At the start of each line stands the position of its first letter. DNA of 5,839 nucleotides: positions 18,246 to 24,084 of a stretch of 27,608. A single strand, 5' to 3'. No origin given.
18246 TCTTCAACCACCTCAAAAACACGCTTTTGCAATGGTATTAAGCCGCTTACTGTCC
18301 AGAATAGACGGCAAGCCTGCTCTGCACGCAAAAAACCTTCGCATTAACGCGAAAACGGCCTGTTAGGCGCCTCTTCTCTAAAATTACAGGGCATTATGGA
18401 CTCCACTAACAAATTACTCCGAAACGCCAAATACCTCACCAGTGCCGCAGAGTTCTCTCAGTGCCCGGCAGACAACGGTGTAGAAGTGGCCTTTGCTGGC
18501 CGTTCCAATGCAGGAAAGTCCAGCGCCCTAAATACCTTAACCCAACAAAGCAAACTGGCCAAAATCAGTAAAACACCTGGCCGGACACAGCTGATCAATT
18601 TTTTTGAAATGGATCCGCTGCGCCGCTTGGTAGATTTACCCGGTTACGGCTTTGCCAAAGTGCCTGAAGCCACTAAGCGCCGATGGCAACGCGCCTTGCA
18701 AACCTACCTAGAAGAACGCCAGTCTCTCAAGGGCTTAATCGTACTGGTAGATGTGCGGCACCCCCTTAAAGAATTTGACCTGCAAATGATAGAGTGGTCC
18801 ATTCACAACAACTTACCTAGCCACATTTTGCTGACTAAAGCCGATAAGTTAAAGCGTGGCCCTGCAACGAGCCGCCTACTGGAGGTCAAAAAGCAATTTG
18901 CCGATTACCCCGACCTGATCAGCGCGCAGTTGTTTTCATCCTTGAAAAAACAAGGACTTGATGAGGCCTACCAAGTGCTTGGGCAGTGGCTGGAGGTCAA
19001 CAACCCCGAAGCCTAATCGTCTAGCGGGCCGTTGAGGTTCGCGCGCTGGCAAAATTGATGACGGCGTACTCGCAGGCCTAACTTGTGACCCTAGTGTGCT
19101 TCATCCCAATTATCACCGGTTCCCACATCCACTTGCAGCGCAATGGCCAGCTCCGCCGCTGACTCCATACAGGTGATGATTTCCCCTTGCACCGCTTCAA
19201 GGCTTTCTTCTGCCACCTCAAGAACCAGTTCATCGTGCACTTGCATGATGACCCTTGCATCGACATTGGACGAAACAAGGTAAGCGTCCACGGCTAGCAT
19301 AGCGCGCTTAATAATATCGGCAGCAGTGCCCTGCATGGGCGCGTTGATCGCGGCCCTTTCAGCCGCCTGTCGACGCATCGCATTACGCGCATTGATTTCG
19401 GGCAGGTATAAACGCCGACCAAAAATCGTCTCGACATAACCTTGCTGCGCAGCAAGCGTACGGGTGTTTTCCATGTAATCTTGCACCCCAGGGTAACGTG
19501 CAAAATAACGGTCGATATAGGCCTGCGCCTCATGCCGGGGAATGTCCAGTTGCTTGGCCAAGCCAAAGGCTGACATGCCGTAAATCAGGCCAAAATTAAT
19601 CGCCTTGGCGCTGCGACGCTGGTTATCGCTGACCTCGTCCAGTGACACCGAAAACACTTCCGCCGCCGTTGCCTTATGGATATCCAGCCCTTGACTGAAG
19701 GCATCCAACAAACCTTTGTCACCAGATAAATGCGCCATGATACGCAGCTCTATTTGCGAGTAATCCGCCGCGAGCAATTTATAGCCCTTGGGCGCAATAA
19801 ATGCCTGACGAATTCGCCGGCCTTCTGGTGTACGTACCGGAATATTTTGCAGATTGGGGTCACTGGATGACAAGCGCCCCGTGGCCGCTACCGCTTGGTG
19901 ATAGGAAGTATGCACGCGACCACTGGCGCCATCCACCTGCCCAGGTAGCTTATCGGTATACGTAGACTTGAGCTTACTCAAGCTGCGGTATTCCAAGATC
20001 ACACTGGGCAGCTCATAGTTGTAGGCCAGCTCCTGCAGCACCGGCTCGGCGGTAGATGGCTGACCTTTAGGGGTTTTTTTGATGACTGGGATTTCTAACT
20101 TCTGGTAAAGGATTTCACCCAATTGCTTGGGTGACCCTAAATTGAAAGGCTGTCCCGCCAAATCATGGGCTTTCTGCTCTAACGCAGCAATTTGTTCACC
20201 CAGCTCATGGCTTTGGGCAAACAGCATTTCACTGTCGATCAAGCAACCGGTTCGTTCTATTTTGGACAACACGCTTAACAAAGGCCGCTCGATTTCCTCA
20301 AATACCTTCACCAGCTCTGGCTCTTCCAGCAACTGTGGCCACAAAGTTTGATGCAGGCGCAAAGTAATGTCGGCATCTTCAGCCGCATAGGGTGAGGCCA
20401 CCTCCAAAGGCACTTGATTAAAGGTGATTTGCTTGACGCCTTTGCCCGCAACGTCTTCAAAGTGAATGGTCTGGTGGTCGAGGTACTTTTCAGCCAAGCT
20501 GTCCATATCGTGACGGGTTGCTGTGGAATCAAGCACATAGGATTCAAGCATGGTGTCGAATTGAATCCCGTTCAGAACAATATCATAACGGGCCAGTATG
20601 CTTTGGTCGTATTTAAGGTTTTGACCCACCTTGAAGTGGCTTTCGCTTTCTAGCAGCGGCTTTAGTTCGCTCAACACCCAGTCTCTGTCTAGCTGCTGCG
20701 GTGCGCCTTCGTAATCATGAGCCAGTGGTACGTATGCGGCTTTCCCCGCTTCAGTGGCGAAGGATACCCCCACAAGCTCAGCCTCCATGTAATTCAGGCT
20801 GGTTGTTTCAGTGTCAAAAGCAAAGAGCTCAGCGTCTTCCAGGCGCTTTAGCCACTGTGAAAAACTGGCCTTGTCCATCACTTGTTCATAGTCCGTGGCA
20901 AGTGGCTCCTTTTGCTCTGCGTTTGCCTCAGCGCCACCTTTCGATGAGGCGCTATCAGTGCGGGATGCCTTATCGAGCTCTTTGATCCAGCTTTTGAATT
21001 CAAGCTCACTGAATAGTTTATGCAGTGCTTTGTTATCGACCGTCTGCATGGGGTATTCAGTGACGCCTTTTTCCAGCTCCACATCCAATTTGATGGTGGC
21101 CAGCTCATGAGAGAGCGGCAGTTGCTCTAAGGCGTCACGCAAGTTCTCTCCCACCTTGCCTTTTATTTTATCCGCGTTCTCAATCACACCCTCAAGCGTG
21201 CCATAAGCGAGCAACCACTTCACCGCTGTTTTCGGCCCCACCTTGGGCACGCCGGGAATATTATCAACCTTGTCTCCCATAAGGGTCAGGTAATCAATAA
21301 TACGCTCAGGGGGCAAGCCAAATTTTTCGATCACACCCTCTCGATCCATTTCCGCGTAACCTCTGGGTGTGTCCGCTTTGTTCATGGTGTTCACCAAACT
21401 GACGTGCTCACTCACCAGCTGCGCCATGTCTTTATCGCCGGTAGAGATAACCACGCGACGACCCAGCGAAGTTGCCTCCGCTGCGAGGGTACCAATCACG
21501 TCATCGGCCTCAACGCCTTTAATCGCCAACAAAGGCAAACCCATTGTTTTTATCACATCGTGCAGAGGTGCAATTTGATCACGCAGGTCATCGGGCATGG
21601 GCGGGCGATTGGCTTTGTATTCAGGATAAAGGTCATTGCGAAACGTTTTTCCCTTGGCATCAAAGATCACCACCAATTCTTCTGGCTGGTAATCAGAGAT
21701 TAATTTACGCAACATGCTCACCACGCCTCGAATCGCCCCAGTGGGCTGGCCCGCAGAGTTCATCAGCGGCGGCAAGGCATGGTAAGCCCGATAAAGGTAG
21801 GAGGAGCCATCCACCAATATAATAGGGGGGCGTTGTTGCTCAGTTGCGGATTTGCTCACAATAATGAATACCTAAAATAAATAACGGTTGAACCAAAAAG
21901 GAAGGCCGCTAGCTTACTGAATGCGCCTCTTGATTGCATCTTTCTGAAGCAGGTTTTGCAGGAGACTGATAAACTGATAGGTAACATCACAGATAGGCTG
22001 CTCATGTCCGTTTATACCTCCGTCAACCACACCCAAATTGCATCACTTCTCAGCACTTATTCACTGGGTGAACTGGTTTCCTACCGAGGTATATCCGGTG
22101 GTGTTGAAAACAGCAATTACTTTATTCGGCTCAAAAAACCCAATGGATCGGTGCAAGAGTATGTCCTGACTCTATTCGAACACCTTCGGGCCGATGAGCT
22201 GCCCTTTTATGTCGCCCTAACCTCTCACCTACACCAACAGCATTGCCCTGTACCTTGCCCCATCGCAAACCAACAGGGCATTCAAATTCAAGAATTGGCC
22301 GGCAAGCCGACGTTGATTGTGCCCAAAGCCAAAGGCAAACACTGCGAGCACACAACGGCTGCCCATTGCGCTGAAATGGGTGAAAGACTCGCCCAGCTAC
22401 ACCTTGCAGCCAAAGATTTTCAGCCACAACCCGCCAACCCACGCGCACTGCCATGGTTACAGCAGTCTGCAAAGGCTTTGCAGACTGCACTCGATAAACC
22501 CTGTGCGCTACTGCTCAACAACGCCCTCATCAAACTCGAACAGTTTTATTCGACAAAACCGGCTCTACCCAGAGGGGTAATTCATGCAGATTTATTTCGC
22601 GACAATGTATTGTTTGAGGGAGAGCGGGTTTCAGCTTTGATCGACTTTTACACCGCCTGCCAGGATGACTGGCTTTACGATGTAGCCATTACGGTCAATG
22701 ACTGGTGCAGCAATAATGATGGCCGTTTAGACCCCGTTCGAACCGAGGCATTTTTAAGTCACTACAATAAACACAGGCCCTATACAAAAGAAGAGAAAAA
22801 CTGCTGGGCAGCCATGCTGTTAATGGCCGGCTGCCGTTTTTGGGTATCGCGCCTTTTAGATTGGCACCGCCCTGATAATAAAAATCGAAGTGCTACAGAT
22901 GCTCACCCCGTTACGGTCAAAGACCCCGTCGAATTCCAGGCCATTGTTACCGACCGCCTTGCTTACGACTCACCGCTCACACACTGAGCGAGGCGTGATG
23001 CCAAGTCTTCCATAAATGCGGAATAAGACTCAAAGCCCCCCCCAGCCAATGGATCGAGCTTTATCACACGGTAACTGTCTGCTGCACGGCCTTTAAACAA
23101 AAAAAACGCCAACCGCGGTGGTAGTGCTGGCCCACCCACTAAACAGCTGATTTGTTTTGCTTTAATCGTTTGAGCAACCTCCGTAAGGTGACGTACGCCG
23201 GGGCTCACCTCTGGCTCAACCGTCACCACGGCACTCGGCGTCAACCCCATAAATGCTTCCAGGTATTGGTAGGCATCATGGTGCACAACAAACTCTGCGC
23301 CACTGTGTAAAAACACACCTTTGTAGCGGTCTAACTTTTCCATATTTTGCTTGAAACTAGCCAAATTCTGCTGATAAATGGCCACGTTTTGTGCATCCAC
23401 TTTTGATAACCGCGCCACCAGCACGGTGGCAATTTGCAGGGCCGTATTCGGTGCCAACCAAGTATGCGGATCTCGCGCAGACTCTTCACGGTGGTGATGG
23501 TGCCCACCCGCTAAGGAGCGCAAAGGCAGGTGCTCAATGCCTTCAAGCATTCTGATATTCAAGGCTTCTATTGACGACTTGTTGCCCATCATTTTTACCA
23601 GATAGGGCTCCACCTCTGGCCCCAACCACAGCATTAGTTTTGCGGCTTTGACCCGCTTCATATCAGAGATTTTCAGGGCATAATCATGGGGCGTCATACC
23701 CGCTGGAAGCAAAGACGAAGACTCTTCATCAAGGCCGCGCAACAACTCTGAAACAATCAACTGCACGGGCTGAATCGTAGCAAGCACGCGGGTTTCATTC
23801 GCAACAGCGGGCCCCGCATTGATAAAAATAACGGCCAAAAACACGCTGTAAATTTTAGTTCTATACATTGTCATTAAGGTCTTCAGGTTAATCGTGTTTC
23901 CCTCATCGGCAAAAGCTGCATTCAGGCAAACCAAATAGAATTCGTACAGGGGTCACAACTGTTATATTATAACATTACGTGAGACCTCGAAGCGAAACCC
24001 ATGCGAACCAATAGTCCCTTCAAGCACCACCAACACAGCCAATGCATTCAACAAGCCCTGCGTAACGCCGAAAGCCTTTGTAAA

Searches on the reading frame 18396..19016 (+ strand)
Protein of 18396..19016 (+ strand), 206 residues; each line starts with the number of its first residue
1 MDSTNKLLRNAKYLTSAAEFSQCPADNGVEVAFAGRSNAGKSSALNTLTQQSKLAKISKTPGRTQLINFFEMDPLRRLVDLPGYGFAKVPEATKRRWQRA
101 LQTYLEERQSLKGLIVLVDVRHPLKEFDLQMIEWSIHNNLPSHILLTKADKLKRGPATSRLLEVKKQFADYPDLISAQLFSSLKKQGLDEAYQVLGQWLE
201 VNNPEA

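Call 35: search_protein_families(library=pfam, proteins=[window:18396-19016:+], max_evalue=0.001)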
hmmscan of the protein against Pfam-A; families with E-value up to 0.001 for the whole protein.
window:18396-19016:+ (206 aa): 3 families
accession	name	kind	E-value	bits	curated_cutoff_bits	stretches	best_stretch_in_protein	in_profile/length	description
PF01926.29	MMR_HSR1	-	2e-18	67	21.9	1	30-148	1-113/113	50S ribosome-binding GTPase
PF02421.24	FeoB_N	-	0.00023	21.1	27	1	30-153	2-119/156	Ferrous iron transport protein B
PF03193.22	RsgA_GTPase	-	0.00041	20.6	30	0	31-82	109-166/174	RsgA GTPase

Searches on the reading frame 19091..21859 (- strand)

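Call 35: search_protein_families(library=pfam, proteins=[window:19091-21859:-], max_evalue=0.001)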
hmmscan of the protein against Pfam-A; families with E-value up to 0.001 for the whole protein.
window:19091-21859:- (922 aa): 5 families
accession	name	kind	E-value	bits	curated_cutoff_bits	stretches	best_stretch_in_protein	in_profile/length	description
PF00476.26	DNA_pol_A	-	1.6e-163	544.6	34.3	1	544-920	2-381/381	DNA polymerase family A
PF02739.22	5_3_exonuc_N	-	3.5e-58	196.4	34.3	1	13-181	2-164/164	5'-3' exonuclease, N-terminal resolvase-like domain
PF01612.26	DNA_pol_A_exo1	-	1.5e-36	126.2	23.6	1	324-510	1-172/173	3'-5' exonuclease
PF01367.25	5_3_exonuc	-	1.1e-32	112.8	40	1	183-276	2-96/97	5'-3' exonuclease, C-terminal SAM fold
PF22619.2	DNA_polI_exo1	-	1.7e-14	54.3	27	1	351-477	4-118/140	DNA polymerase I, ribonuclease H-like domain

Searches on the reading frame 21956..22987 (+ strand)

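Call 35: search_protein_families(library=pfam, proteins=[window:21956-22987:+], max_evalue=0.001)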
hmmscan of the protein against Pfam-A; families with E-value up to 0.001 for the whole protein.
window:21956-22987:+ (343 aa): 2 families
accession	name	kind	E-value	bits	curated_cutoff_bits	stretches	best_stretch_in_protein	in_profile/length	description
PF01636.29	APH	-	1.2e-39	137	23.2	1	43-276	2-239/239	Phosphotransferase enzyme family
PF19974.5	TCAD9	-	0.00049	19.8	40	1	197-244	288-335/429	Ternary complex associated domain 9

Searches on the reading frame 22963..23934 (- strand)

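Call 35: search_protein_families(library=pfam, proteins=[window:22963-23934:-], max_evalue=0.001)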
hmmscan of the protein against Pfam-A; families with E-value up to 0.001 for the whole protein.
window:22963-23934:- (323 aa): 1 family
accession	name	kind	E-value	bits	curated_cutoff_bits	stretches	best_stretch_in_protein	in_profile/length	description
PF01297.22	ZnuA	-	1.4e-46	159.6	29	1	50-318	1-263/263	Zinc-uptake complex component A periplasmic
